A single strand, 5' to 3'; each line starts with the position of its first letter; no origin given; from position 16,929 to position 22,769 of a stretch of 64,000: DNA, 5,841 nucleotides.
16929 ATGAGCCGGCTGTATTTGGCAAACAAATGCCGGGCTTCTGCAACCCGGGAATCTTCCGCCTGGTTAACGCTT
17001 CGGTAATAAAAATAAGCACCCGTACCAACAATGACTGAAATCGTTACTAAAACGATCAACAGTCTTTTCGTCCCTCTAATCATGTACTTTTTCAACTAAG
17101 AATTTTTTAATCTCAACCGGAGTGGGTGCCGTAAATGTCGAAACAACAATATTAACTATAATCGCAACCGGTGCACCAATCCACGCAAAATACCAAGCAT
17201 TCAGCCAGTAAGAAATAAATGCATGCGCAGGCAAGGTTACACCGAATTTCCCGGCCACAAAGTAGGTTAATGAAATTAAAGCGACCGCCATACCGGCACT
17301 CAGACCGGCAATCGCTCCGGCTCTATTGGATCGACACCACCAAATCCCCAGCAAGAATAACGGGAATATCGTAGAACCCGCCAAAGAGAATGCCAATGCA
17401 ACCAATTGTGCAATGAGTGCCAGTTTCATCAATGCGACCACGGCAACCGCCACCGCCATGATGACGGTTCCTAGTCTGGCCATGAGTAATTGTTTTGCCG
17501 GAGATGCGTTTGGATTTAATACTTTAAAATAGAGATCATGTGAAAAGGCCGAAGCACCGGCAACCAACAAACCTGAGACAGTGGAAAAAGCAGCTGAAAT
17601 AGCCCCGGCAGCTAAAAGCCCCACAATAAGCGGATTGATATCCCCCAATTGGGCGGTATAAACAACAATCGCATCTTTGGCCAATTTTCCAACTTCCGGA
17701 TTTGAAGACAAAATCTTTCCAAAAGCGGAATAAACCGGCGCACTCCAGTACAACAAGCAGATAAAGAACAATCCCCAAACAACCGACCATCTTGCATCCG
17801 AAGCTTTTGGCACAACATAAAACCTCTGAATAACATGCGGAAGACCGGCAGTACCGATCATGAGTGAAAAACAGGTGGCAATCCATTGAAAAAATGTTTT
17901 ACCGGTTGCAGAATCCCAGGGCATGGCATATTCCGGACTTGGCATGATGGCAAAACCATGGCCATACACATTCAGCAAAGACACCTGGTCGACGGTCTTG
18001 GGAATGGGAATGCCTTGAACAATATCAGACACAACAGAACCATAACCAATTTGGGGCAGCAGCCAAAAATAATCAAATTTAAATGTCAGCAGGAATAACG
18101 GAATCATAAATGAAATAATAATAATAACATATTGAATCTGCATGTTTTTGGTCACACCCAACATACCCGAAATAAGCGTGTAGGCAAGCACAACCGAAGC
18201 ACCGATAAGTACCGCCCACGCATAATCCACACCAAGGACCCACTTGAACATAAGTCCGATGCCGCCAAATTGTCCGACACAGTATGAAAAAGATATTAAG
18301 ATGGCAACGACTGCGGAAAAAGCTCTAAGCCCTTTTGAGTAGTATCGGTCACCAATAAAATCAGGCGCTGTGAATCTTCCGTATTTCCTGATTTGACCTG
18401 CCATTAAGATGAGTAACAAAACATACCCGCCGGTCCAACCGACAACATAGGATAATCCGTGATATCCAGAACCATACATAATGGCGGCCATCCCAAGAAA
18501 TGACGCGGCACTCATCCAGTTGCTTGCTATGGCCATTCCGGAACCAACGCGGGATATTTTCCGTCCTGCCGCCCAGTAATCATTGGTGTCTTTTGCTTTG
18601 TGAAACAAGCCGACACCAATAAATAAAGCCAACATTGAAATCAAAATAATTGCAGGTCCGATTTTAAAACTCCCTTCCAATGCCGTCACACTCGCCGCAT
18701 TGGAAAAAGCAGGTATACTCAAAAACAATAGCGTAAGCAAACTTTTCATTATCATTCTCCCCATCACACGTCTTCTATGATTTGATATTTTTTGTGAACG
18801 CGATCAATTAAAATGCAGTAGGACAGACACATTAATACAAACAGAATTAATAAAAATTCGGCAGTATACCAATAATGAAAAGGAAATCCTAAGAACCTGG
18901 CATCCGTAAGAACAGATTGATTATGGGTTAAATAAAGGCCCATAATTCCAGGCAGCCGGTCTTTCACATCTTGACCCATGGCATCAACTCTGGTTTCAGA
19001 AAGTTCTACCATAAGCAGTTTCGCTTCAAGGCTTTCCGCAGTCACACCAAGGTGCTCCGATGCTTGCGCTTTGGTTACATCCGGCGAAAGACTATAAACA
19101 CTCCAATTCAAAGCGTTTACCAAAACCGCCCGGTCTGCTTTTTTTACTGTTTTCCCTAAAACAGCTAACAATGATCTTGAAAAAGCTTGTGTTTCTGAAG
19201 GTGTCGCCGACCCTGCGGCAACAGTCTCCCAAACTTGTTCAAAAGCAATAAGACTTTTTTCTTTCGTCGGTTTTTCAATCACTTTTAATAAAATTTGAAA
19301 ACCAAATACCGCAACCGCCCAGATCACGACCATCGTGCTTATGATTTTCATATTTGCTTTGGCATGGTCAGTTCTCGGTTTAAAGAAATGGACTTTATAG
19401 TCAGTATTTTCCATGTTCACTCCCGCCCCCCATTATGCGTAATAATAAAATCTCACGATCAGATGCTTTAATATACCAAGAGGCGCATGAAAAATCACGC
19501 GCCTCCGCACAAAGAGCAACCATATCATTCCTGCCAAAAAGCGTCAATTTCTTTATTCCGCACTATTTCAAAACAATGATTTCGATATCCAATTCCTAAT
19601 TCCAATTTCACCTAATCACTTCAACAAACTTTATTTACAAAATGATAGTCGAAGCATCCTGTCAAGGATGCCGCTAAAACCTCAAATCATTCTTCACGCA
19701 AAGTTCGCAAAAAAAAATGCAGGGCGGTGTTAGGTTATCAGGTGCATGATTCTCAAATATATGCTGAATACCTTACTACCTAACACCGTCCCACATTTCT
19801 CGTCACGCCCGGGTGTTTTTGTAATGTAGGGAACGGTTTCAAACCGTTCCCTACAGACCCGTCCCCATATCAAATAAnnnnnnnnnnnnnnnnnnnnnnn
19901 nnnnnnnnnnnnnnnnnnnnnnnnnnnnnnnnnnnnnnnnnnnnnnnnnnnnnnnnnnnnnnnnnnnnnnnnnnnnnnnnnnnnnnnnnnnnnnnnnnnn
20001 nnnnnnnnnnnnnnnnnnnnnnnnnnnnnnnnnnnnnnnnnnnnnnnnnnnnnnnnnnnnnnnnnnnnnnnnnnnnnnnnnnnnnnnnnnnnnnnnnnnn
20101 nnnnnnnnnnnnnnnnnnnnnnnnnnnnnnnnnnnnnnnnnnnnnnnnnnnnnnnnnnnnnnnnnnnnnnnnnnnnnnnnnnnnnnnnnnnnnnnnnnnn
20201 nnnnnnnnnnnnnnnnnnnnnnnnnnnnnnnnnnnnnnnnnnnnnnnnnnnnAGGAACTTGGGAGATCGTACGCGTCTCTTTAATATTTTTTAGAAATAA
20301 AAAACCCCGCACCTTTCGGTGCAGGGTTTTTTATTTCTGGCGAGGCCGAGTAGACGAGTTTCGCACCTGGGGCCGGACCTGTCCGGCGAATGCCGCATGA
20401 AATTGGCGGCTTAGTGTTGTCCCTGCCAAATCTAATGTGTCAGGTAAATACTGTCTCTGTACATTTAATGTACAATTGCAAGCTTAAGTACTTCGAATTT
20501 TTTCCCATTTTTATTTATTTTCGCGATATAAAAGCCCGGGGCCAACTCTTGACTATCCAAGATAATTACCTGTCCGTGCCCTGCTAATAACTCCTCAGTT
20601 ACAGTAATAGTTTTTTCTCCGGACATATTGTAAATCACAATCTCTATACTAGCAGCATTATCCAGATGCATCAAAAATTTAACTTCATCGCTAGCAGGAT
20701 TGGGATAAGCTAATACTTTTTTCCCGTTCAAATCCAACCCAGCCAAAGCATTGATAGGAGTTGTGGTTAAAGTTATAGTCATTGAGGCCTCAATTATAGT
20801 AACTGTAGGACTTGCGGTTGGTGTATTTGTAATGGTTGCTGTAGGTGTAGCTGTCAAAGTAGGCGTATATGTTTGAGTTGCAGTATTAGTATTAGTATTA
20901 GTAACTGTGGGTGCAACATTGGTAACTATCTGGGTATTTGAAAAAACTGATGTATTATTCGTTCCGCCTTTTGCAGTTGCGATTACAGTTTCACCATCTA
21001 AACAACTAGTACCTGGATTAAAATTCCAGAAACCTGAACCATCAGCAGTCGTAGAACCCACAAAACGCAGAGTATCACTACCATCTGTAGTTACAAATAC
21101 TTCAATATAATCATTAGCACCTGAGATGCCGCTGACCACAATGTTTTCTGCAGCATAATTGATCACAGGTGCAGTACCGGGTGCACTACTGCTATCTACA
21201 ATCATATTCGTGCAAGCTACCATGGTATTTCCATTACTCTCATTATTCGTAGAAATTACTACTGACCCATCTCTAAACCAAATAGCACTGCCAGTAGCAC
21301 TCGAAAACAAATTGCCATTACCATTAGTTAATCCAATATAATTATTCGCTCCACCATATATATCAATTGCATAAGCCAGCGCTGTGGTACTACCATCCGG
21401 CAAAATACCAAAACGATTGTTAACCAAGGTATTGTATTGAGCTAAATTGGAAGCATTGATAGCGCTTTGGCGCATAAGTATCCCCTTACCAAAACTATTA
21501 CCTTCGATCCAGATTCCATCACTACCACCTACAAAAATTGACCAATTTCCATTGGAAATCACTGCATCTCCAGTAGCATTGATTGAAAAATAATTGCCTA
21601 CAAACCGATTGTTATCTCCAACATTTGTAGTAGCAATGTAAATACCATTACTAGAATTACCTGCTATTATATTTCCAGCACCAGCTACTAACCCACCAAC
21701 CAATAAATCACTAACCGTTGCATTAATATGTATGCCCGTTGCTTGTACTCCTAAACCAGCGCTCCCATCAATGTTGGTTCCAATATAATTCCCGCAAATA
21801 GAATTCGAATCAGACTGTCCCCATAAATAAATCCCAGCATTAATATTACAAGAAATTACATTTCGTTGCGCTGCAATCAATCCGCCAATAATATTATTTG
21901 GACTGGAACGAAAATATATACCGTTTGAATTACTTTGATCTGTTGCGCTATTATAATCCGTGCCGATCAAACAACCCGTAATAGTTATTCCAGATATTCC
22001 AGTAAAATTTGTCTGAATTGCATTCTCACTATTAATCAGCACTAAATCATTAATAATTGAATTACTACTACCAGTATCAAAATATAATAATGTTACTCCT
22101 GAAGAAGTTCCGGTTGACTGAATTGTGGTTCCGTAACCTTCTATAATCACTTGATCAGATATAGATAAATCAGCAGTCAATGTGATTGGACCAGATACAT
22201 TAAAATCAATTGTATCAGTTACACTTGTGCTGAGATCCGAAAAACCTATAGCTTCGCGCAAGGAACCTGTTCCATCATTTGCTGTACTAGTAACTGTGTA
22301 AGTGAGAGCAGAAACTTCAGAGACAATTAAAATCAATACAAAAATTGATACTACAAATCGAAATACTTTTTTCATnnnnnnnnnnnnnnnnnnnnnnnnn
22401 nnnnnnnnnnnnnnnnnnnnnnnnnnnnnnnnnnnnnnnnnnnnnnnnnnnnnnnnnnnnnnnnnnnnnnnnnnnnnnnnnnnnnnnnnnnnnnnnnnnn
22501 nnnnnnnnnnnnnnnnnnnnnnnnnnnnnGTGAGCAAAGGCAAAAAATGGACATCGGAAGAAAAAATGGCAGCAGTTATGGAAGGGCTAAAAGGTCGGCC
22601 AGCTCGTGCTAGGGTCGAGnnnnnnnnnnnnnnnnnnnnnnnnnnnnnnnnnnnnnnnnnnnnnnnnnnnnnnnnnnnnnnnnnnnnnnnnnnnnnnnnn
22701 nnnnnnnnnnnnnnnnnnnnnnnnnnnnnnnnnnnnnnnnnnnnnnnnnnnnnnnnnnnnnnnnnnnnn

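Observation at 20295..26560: Three copies of a terminator plus tRNA-Asp-3'-end-like repeat spaced about 3.1 kb apart next to tRNA-Asp/Val: possible serial attachment-site scars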

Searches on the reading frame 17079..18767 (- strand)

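Call 11: search_protein_families(library=pfam, proteins=[window:17079-18767:-], max_evalue=0.01)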
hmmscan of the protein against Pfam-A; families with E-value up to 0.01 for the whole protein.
window:17079-18767:- (563 aa): 1 family
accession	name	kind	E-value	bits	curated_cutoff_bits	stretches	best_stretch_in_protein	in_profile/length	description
PF00474.23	SSF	-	6.4e-53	180.5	22.8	1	64-492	1-406/406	Sodium:solute symporter family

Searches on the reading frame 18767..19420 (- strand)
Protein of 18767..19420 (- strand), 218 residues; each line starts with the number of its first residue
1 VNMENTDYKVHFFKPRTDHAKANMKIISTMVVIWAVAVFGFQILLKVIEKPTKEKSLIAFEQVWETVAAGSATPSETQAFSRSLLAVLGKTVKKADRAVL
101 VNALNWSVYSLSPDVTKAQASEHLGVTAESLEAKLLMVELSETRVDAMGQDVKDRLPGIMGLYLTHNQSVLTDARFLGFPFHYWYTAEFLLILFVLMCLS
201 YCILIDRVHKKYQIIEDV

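Call 11: search_protein_families(library=pfam, proteins=[window:18767-19420:-], max_evalue=0.01)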
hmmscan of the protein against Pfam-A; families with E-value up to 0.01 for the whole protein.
window:18767-19420:- (218 aa): 2 families
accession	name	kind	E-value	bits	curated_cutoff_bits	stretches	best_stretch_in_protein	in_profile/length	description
PF13937.11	DUF4212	-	1.7e-13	51.2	30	1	171-214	34-78/79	Domain of unknown function (DUF4212)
PF11755.13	DUF3311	-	0.0037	17.7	30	1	173-197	21-45/61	Protein of unknown function (DUF3311)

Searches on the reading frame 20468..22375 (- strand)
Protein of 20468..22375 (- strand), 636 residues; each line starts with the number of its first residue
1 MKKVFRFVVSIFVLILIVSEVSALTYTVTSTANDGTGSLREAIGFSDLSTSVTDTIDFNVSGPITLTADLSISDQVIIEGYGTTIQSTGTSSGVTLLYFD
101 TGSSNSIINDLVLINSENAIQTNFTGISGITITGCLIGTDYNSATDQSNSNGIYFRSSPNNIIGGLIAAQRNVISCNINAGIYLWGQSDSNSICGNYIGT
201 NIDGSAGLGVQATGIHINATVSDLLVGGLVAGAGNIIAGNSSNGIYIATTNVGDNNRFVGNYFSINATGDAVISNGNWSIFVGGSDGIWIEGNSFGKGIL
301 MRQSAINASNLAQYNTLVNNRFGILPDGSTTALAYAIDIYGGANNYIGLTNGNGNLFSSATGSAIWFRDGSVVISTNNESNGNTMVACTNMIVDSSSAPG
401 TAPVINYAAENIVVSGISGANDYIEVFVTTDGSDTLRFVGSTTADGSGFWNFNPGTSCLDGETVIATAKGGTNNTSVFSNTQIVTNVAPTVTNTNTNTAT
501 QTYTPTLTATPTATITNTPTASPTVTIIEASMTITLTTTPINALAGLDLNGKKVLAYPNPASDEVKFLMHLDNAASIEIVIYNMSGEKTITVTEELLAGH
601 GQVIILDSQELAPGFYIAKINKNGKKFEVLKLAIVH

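Call 11: search_protein_families(library=pfam, proteins=[window:20468-22375:-], max_evalue=0.01)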
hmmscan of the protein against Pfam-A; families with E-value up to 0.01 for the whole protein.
window:20468-22375:- (636 aa): 1 family
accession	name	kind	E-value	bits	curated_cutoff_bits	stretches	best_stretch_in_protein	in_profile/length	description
PF18962.6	Por_Secre_tail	-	5.3e-09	36.7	27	1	557-627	2-69/75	Secretion system C-terminal sorting domain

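Call 61: find_homologous_proteins(query=window:20468-22375:-, max_evalue=1e-20)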
Query window:20468-22375:- (636 aa): 1718 proteins with E <= 1e-20 among 8000 candidates; the best 120 are listed.
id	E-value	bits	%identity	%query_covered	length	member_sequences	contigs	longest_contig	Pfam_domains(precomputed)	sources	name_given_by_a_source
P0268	0.0e+0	1346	100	100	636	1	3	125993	PF18962.8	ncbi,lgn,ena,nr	ncbi:T9SS type A sorting domain-containing protein [bacterium]|nr:T9SS type A sorting domain-contain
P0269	0.0e+0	1051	78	100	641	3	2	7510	PF18962.8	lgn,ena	-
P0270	5.2e-95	338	36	82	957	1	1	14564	PF18962.8,PF05048.20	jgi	jgi:type IX secretion system substrate protein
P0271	6.2e-86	308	34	80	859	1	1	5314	PF18962.8,PF05048.20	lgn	-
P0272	1.9e-81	293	34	37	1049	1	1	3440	PF13229.13,PF18884.6,PF05048.20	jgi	jgi:titin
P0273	7.4e-81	291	39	25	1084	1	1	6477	PF13229.13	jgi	jgi:titin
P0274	1.5e-79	287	32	82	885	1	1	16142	PF18962.8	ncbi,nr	ncbi:T9SS type A sorting domain-containing protein [candidate division FCPU426 bacterium]|nr:T9SS ty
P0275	1.2e-77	280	35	80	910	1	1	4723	PF18962.8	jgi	jgi:parallel beta-helix repeat protein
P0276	7.3e-77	278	35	81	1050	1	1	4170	PF18962.8,PF08309.18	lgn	-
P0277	1.0e-74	271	36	99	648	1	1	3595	-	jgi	jgi:hypothetical protein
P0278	9.7e-71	257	34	40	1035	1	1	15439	-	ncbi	-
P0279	4.1e-68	249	36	80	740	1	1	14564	PF13229.13,PF18962.8,PF05048.20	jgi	jgi:parallel beta-helix repeat protein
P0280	5.8e-67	245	33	38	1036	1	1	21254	-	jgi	jgi:titin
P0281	3.4e-66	242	34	40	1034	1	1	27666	-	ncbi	ncbi:MAG: hypothetical protein AABP62_21840 [Planctomycetota bacterium]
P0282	6.7e-66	241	33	41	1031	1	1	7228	PF13229.13,PF05048.20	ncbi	-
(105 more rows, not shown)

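Call 62: find_encoding_contigs(protein=P0269, flank=10000, max_places=5)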
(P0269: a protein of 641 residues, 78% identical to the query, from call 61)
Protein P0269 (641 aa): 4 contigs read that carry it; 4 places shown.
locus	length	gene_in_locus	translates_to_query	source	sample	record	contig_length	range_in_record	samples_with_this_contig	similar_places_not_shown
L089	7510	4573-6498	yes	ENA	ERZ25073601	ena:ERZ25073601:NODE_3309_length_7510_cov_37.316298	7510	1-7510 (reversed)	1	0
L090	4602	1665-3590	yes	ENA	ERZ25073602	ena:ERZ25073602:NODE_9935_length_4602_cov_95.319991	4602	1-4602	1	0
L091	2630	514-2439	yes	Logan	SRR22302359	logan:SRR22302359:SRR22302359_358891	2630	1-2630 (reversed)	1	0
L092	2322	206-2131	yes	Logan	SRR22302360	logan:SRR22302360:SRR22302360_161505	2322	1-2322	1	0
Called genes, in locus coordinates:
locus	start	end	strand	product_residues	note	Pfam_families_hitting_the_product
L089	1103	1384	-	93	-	PF06832:BiPBP_C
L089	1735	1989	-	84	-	PF13560:HTH_31, PF01381:HTH_3, PF13443:HTH_26 (weak)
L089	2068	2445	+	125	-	PF00072:Response_reg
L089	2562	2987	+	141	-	PF01797:Y1_Tnp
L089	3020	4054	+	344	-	PF01797:Y1_Tnp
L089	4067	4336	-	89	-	PF01527:HTH_Tnp_1, PF13518:HTH_28 (weak), PF13551:HTH_29 (weak)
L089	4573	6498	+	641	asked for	PF18962:Por_Secre_tail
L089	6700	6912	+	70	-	-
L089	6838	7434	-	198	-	-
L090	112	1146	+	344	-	PF01797:Y1_Tnp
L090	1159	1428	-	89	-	PF01527:HTH_Tnp_1, PF13518:HTH_28 (weak), PF13551:HTH_29 (weak)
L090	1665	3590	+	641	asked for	PF18962:Por_Secre_tail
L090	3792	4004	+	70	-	-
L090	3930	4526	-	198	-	-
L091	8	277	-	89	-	PF01527:HTH_Tnp_1, PF13518:HTH_28 (weak), PF13551:HTH_29 (weak)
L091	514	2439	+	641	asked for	PF18962:Por_Secre_tail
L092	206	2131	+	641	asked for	PF18962:Por_Secre_tail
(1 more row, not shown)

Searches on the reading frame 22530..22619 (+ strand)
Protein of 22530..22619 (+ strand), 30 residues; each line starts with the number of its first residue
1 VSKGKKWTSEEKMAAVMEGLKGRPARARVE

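Call 45: search_protein_families(library=pfam, proteins=[window:22530-22619:+], max_evalue=10)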
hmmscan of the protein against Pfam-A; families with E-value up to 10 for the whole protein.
seq(30 aa): 0 families

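Call 46: search_protein_families(library=ncbifam, proteins=[window:22530-22619:+], max_evalue=1)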
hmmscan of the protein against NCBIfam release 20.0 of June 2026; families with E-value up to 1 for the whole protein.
seq(30 aa): 0 families
